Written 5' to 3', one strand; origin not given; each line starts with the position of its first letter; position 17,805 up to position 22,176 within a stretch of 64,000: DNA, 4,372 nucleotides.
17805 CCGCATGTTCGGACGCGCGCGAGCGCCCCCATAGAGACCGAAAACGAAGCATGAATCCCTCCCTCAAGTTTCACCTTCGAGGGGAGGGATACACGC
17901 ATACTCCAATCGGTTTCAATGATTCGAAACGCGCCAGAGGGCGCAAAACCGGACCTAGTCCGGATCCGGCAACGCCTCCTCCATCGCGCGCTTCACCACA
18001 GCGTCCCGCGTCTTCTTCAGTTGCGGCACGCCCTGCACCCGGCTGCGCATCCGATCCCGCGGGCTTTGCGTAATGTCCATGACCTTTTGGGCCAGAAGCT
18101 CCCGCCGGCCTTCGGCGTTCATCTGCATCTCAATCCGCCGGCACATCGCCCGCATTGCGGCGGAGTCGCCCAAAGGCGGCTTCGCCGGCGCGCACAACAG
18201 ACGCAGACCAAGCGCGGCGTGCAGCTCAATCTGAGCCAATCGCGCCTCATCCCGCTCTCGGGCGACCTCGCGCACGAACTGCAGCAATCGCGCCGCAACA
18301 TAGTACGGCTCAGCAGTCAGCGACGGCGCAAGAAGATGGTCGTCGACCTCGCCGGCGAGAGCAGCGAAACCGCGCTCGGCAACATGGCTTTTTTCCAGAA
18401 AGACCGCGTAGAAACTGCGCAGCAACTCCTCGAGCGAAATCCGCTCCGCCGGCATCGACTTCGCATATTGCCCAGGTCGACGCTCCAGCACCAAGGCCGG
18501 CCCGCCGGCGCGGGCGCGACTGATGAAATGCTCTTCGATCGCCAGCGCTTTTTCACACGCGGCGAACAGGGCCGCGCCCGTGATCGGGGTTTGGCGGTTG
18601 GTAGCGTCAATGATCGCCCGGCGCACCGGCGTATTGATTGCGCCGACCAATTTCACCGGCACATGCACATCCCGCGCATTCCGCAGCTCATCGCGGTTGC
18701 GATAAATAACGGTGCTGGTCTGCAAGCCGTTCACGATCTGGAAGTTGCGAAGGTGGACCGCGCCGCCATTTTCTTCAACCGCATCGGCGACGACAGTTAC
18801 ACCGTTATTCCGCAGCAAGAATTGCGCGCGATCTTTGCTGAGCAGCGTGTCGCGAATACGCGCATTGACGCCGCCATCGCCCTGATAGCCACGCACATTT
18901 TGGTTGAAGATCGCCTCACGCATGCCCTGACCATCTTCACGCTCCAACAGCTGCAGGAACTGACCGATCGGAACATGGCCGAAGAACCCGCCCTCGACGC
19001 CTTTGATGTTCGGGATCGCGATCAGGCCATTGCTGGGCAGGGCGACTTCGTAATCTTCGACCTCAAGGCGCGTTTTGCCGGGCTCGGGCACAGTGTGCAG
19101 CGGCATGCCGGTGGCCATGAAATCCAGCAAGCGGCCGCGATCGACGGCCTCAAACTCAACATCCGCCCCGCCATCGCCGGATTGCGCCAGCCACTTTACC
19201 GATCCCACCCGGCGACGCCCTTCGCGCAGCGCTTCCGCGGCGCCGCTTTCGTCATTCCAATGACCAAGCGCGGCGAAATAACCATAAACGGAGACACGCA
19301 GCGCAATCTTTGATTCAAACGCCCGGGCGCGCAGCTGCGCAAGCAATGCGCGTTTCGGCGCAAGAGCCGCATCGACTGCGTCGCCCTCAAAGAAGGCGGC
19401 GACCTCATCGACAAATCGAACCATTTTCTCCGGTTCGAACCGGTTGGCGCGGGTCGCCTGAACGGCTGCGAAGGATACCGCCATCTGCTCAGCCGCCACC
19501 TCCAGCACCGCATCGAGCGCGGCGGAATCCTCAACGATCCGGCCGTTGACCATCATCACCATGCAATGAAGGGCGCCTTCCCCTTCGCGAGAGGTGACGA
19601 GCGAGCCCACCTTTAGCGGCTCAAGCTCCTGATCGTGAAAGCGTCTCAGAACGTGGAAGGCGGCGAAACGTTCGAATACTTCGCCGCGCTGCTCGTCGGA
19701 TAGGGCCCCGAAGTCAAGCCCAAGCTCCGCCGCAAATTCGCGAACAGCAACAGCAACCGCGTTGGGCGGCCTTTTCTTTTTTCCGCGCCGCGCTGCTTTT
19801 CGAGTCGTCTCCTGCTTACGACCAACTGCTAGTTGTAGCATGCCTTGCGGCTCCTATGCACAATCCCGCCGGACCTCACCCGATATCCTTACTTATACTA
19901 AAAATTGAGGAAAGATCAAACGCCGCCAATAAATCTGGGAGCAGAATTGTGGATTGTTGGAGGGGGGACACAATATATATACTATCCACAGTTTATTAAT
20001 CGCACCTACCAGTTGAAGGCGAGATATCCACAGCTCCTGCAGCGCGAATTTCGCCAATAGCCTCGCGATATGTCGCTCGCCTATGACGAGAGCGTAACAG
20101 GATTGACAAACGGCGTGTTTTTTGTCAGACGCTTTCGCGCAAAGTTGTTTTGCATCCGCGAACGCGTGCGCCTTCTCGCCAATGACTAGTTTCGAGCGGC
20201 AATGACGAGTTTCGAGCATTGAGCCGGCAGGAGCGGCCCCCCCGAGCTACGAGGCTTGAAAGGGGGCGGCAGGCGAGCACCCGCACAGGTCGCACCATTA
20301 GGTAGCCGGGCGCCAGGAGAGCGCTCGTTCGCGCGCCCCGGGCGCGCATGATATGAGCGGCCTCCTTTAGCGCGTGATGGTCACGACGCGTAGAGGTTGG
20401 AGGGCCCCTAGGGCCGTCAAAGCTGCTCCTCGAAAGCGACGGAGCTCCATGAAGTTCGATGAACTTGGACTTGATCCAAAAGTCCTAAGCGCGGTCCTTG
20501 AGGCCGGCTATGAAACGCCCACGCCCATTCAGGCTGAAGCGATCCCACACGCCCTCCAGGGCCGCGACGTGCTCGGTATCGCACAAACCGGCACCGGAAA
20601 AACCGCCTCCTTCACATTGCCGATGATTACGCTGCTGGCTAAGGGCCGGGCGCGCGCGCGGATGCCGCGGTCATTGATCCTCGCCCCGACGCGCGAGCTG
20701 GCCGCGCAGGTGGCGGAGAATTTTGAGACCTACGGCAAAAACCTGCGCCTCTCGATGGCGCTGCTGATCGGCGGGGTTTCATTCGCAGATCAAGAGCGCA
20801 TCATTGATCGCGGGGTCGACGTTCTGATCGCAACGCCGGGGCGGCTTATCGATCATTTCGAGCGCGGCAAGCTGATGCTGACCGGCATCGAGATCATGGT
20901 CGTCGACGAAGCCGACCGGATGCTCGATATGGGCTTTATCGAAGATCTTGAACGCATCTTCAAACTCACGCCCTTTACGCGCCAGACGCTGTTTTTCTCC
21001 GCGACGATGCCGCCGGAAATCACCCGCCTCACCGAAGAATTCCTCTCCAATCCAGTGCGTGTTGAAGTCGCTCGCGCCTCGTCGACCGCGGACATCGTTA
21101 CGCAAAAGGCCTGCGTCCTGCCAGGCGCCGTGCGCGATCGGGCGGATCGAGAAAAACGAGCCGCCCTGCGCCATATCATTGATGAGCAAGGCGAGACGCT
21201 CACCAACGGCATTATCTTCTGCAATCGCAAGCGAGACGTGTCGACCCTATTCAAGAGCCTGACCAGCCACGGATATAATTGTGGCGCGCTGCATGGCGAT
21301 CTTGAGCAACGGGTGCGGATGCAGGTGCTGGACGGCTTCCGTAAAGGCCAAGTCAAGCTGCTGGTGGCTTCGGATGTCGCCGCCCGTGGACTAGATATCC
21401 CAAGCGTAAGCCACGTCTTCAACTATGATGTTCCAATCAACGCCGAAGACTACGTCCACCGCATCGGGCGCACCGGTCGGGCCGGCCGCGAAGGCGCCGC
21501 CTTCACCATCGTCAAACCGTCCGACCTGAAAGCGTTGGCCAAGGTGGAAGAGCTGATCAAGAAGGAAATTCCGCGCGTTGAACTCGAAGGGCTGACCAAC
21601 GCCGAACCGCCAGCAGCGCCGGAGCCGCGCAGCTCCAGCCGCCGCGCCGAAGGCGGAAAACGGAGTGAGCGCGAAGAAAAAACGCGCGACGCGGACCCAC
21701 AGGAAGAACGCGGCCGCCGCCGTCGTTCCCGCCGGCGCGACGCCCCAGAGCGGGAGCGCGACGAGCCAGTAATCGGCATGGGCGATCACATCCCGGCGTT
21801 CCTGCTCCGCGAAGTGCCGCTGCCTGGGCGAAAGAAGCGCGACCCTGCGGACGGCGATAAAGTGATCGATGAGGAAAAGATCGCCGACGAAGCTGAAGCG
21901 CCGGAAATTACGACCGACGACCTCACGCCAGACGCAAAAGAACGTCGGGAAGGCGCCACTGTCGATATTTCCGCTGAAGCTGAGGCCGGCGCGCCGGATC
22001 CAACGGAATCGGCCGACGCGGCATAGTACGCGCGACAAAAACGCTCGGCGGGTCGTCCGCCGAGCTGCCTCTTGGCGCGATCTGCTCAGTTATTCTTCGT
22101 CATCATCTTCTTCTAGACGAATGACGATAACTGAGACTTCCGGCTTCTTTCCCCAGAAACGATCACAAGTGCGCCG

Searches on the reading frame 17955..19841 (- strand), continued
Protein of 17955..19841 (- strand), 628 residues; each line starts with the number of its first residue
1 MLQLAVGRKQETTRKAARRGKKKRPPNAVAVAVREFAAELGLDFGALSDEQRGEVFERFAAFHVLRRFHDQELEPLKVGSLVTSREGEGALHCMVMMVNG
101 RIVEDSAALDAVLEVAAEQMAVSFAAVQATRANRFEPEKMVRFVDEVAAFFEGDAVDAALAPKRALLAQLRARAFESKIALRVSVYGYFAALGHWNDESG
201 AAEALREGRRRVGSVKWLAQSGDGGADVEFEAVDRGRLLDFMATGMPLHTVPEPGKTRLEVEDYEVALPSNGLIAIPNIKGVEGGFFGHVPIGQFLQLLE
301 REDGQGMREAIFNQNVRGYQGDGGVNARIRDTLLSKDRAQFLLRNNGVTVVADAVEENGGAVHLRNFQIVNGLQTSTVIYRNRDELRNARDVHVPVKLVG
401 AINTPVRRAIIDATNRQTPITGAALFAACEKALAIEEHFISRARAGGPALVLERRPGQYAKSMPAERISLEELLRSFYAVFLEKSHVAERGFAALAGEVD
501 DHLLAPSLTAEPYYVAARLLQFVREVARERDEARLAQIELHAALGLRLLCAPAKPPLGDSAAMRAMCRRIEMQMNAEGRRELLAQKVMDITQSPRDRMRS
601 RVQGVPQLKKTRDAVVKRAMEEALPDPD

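Call 70: fold_search(model_id=the predicted structure, library=pdb)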
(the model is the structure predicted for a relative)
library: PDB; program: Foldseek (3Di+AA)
matches with E <= 10: 370; with E <= 0.001: 0
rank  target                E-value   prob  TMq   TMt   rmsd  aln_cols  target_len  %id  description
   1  7jgs_C                1.5e-01  0.08  0.11  0.11  26.6       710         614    9  Structure of Drosophila ORC bound to poly(dA/dT) DNA and Cdc6 (conformation 2) (released 2020-09-09)
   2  7jk6_C                3.5e-01  0.05  0.12  0.13  26.2       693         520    9  Structure of Drosophila ORC in the active conformation (released 2020-09-09)
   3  6jiv_C                4.0e-01  0.08  0.08  0.09  18.3       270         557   14  SspE crystal structure (released 2020-03-25)
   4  7jgr_C                5.6e-01  0.04  0.11  0.11  27.0       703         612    9  Structure of Drosophila ORC bound to DNA (84 bp) and Cdc6 (released 2020-09-09)
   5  8yeb_A                5.9e-01  0.07  0.08  0.13  13.9       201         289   13  Crystal structure of L-ribulose 3-epimerase from Arthrobacter globiformis M30 (released 2025-02-12)
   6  4u4w_A                6.2e-01  0.07  0.09  0.11  20.4       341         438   11  Structure of a nitrate/nitrite antiporter NarK in nitrate-bound occluded state (released 2015-07-15)
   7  6n1r_A                1.0e+00  0.02  0.06  0.07  24.7       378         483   10  Tetrahedral oligomeric complex of GyrA N-terminal fragment, solved by cryoEM in tetrahedral symmetry (released 2018-12-05)
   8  2xco                  1.0e+00  0.02  0.07  0.07  25.4       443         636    8  The 3.1A crystal structure of the catalytic core (B'A' region) of Staphylococcus aureus DNA Gyrase (released 2010-08-04)
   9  6gi5_B                1.2e+00  0.07  0.10  0.17  12.6       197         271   15  Crystal structure of the ferric enterobactin esterase (PfeE) from Pseudomonas aeruginosa in complex with the tris-cate (released 2018-06-20)
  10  4rgq_B                1.2e+00  0.06  0.09  0.12  13.6       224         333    9  Crystal structure of the Methanocaldococcus jannaschii G1PDH with NADPH and DHAP (released 2015-07-22)
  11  8yec_E                1.2e+00  0.04  0.08  0.14  14.1       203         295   13  Crystal structure of L-ribulose 3-epimerase in complex with D-allulose (released 2025-02-12)
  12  4h3d_D                1.2e+00  0.08  0.07  0.15  14.4       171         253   10  1.95 Angstrom Crystal Structure of of Type I 3-Dehydroquinate Dehydratase (aroD) from Clostridium difficile with Coval (released 2012-09-26)
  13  7cj8_D                1.2e+00  0.04  0.07  0.12  14.5       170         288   14  Crystal structure of N-terminal His-tagged D-allulose 3-epimerase from Methylomonas sp. in complex with D-allulose (released 2021-04-21)
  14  4ddq_B                1.2e+00  0.03  0.07  0.09  24.1       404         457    9  Structural plasticity of the Bacillus subtilis GyrA homodimer (released 2013-02-13)
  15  2xcr_U                1.2e+00  0.02  0.06  0.06  26.7       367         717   11  The 3.5A crystal structure of the catalytic core (B'A' region) of Staphylococcus aureus DNA Gyrase complexed with GSK2 (released 2010-08-04)
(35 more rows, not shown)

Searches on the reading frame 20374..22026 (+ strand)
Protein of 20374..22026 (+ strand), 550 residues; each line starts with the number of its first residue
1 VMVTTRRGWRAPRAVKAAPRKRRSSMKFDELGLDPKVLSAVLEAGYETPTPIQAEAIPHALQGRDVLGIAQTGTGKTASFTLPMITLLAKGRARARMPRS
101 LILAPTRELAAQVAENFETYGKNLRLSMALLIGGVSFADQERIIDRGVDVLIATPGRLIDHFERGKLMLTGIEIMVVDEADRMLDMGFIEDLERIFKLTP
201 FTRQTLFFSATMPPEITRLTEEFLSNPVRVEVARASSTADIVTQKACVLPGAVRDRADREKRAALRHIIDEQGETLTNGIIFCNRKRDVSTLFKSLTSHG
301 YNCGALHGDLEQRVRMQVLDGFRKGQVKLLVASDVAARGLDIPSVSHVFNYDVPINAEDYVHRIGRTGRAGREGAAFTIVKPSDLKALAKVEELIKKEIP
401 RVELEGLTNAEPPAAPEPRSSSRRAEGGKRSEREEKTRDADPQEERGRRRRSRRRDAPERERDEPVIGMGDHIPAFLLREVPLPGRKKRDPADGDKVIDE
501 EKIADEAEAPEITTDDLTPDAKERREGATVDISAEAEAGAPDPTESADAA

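Call 9: search_protein_families(library=pfam, proteins=[window:20374-22026:+], max_evalue=0.01)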
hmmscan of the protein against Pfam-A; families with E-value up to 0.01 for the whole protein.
window:20374-22026:+ (550 aa): 4 families
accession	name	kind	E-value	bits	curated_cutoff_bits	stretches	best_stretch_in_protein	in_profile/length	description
PF00270.35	DEAD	-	1.6e-48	165.1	26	1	50-217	1-165/167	DEAD/DEAH box helicase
PF00271.37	Helicase_C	-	3.9e-32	111.2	23.5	1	261-371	2-110/110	Helicase conserved C-terminal domain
PF04851.21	ResIII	-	6.3e-08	33.1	22.5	1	51-212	6-162/164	Type III restriction enzyme, res subunit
PF13245.12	AAA_19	-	0.0035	17.9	25.1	1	53-185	1-103/134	AAA domain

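Call 34: search_protein_families(library=padloc, proteins=[window:20374-22026:+], max_evalue=0.01)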
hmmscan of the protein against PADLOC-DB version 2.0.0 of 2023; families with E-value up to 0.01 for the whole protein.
window:20374-22026:+ (550 aa): 64 families (the best 25 are shown)
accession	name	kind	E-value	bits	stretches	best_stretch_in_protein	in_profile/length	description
PDLC02861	DpdF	-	1.5e-26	90.9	2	263-403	228-367/611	DpdF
PDLC02870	DpdF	-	3.4e-23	79.9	1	45-387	10-337/534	DpdF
PDLC02864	DpdF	-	3.5e-21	73.6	2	257-390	217-348/610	DpdF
PDLC03928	PsyrT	-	4.8e-21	72.7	1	50-382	23-346/689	-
PDLC03960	SngC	-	2.1e-20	71.1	1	28-385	6-376/720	-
PDLC02503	BrxHI|BrxHII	-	8.3e-20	68.6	1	33-373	8-345/698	BrxHI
PDLC02707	PbeA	-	1.2e-18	65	1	259-403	506-656/672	PbeA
PDLC01089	C3a193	-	3.8e-13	46.7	1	277-394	488-606/983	poss. alt. Cas3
PDLC01770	Cas3g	-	1.6e-12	44.8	2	202-380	181-351/733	-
PDLC02704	PbeA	-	2.1e-12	44.3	1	259-403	513-669/682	PbeA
PDLC02501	BrxHI|BrxHII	-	2.5e-12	43.7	1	45-380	20-352/925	BrxHI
PDLC01439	typeIV_DinG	-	3.2e-10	37.3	2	45-131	13-93/575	CAS-IV-A; associated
PDLC02863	DpdF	-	3.6e-10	37.3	1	258-387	36-161/488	DpdF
PDLC02500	BrxHI|BrxHII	-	4.7e-10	36.6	1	277-373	481-576/933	BrxHI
PDLC00194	HamB1|HamB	-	5e-10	35.9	2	305-396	564-666/995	DEAD-box helicase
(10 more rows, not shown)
